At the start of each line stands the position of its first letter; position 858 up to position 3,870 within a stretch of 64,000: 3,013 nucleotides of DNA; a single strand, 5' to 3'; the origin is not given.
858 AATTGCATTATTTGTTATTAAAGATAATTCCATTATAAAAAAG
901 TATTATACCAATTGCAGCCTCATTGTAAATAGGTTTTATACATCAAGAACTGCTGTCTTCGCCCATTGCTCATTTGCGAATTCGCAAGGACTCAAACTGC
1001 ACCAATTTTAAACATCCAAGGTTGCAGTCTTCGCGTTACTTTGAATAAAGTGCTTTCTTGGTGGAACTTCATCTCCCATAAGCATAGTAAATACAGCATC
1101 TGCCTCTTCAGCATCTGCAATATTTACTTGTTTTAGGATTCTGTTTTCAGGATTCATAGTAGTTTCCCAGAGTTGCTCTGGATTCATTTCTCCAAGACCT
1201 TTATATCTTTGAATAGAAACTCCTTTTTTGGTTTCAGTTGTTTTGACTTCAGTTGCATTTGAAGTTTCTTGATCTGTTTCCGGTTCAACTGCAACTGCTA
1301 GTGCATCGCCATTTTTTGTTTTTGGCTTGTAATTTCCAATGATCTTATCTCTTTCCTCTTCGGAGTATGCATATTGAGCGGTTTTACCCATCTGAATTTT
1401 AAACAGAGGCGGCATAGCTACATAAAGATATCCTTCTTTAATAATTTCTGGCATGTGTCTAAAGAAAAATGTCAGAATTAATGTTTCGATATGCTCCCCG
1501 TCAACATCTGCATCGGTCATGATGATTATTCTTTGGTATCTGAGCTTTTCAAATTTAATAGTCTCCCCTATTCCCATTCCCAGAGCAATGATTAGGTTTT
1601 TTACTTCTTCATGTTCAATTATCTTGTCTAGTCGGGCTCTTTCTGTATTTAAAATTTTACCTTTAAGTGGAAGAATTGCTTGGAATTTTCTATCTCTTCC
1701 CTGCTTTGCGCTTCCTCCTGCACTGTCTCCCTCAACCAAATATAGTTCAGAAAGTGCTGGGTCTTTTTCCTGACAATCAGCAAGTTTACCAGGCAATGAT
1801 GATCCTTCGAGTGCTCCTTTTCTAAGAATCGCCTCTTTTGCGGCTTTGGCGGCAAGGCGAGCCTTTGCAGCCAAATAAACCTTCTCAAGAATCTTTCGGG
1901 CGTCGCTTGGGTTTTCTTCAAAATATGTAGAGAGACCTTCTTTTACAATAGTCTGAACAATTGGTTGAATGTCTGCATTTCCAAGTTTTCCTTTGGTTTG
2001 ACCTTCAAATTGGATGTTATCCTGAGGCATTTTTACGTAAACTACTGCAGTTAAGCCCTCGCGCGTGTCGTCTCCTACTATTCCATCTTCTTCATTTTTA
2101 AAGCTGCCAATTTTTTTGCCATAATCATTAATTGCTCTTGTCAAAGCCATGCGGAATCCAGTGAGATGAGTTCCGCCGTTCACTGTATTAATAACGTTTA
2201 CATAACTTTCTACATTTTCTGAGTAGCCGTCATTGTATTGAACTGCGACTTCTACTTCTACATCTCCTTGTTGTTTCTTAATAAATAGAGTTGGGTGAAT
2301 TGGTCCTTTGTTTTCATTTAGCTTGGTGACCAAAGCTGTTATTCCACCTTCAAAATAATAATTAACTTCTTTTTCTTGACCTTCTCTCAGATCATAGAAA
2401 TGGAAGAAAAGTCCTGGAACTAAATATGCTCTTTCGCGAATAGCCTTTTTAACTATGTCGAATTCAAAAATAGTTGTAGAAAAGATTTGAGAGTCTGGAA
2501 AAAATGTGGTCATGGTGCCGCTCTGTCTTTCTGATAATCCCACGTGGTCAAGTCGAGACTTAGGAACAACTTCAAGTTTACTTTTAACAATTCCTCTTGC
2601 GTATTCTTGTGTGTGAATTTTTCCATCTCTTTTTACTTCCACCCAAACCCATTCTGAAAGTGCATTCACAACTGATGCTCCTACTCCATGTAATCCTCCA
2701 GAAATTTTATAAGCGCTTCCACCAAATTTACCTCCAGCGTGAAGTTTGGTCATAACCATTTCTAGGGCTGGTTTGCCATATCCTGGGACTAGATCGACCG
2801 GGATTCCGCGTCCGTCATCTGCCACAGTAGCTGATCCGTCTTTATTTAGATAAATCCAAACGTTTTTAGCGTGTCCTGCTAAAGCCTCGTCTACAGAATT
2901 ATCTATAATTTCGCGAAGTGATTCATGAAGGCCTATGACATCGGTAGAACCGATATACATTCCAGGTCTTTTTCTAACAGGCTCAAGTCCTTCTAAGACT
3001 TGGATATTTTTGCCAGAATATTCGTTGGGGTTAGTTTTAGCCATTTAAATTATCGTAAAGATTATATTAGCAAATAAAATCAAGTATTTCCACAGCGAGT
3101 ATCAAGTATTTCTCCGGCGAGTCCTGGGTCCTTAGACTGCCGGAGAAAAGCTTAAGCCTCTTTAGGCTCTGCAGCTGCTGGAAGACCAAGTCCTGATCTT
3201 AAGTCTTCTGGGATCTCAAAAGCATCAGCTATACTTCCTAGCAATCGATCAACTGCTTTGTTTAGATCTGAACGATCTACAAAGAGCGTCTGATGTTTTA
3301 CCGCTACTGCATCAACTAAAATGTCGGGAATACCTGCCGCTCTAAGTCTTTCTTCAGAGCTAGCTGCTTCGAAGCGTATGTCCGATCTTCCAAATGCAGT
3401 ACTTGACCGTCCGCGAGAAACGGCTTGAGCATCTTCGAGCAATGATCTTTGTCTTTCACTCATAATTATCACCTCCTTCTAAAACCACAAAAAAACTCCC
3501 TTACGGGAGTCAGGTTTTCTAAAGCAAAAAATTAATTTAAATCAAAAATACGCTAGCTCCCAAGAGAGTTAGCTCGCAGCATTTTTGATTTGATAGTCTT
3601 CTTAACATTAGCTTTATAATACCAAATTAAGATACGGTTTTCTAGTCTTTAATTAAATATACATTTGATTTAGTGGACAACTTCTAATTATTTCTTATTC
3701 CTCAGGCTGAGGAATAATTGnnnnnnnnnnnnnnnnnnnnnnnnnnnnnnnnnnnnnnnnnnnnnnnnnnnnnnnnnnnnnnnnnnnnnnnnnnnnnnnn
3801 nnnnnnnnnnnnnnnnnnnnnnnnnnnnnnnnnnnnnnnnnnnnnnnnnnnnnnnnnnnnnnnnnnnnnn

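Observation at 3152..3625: Third dispersed copy: extended -10 promoter, GGGAG box, terminator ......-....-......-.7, SD, 103-aa gene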

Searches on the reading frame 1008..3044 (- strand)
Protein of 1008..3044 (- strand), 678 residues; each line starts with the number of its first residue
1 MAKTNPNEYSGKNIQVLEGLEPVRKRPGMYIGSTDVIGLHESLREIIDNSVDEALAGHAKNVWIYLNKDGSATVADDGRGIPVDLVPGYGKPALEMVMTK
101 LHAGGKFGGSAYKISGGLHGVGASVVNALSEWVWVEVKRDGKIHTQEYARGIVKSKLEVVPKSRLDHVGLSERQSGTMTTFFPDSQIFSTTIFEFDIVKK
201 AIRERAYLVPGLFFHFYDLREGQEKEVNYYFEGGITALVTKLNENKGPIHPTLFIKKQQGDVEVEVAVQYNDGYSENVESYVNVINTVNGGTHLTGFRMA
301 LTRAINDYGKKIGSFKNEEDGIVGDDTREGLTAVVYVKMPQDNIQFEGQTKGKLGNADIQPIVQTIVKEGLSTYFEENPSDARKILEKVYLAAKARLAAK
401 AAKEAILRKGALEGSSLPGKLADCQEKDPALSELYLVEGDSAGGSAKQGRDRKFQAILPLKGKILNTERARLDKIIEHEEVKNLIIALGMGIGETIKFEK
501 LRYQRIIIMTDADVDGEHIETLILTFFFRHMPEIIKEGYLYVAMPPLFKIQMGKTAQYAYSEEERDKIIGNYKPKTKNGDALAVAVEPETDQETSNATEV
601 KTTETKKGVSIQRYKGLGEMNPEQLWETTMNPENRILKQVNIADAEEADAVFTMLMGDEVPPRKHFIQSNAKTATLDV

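Call 86: search_protein_families(library=pfam, max_evalue=0.001, proteins=[window:1008-3044:-])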
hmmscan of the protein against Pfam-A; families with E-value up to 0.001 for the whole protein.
window:1008-3044:- (678 aa): 4 families
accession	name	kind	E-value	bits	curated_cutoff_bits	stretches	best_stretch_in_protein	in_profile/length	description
PF00204.31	DNA_gyraseB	-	4.7e-54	182.9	27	1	234-404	1-172/173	DNA gyrase B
PF00986.26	DNA_gyraseB_C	-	7.3e-32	109.8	29.8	1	606-668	1-63/63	DNA gyrase B subunit, carboxyl terminus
PF01751.28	Toprim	-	8.2e-19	68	23.1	1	433-542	1-93/96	Toprim domain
PF02518.31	HATPase_c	-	1.4e-13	51.7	26.4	1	35-136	2-94/111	Histidine kinase-, DNA gyrase B-, and HSP90-like ATPase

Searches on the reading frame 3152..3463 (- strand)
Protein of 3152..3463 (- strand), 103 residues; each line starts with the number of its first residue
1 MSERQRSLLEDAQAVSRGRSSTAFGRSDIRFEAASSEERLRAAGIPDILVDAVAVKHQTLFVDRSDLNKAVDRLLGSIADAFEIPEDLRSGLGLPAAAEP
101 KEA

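Call 21: search_protein_families(library=pfam, max_evalue=1, proteins=[window:3152-3463:-])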
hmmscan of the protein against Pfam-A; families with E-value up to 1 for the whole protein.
window:3152-3463:- (103 aa): 1 family
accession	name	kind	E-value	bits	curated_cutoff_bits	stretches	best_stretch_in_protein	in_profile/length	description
PF11690.13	DUF3287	-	0.085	13.2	27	1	20-79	19-79/121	Protein of unknown function (DUF3287)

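Call 23: find_homologous_proteins(query=window:3152-3463:-, max_evalue=0.001)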
Query window:3152-3463:- (103 aa): 1 proteins with E <= 0.001 among 35 candidates.
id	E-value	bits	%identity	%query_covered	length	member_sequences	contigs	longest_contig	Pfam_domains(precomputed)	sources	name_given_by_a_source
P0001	6.8e-56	204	100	100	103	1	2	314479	-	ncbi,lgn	-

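Call 24: find_encoding_contigs(protein=P0001, flank=3000, max_places=4)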
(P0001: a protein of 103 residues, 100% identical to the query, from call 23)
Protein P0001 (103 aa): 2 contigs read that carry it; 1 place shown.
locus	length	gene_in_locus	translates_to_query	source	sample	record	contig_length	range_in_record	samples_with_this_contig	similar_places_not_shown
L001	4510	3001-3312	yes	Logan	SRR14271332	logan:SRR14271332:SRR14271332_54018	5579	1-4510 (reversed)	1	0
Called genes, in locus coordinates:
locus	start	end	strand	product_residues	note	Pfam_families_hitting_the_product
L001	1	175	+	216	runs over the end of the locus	PF13177:DNA_pol3_delta2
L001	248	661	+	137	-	-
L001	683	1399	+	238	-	PF00561:Abhydrolase_1 (weak), PF12146:Hydrolase_4 (faint)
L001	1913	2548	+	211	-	-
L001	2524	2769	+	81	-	-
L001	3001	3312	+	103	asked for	-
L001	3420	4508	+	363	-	?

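Call 47: search_protein_families(library=ncbifam, max_evalue=0.1, proteins=[window:3152-3463:-])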
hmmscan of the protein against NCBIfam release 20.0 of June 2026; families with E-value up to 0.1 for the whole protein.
window:3152-3463:- (103 aa): 0 families

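Call 70: predict_structure(protein=window:3152-3463:-)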
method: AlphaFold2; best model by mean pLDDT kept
length: 103 residues; sequences in the alignment: 1
mean_pLDDT: 64.8   pTM: 0.38
mean pLDDT of the five models: 64.8, 60.4, 60.1, 57.0, 56.1
residues with pLDDT >= 90: 0; 70-90: 35; 50-70: 48; < 50: 20
segments of 3 or more residues with pLDDT < 50: 18-32
pLDDT, mean of each block of 10 residues (from residue 1): 80 56 45 57 68 66 66 78 74 63 47
secondary structure, 60 per line:
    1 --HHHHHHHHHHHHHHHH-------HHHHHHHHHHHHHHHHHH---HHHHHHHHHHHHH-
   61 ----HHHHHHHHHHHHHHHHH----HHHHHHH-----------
elements in order: H3-18 H26-43 H47-59 H65-81 H86-92

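Call 71: list_cluster_members(proteins=[P0001, P0002])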
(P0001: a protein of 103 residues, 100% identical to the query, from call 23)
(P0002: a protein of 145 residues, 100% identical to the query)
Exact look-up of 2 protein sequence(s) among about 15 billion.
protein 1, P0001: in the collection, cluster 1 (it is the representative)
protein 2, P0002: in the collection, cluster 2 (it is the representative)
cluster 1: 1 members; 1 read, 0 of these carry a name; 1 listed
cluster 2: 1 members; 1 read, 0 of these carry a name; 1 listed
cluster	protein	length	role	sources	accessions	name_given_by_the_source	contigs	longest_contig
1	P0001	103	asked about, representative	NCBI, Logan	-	-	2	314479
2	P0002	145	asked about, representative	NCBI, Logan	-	-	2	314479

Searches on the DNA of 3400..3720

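Call 13: search_rna_families(source=window, start=3400, end=3720, threshold=evalue, max_evalue=10)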
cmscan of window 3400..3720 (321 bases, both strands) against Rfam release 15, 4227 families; matches with E-value up to 10: 7.
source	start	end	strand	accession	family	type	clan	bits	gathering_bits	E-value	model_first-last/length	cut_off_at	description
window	3494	3571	+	RF04134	MIR7504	Gene; miRNA;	-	18.7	83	0.98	23-102/124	no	MIR7504 microRNA precursor family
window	3509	3591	+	RF02495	ohsC_RNA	Gene; antitoxin;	-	15.4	50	9.1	1-77/77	no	Oppression of Hydrophobic ORF by sRNA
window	3545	3651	-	RF01769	greA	Cis-reg; leader;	-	14.6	60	3.1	1-124/124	no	Enterobacteria greA leader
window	3540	3647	-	RF02432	SpF25_sRNA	Gene; sRNA;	-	14.5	48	9.3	1-102/102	no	Streptococcus sRNA SpF25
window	3401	3464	+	RF02292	TtnuCD16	Gene; snRNA; snoRNA; CD-box;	-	14.2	75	1.8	1-58/58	no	Tetrahymena snoRNA TtnuCD16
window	3481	3542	-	RF00557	L10_leader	Cis-reg; leader;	-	13.6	44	6.4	1-138/138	no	Ribosomal protein L10 leader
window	3537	3593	-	RF04156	MIR2670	Gene; miRNA;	-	11.7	117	4.9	1-200/200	no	MIR2670 microRNA precursor family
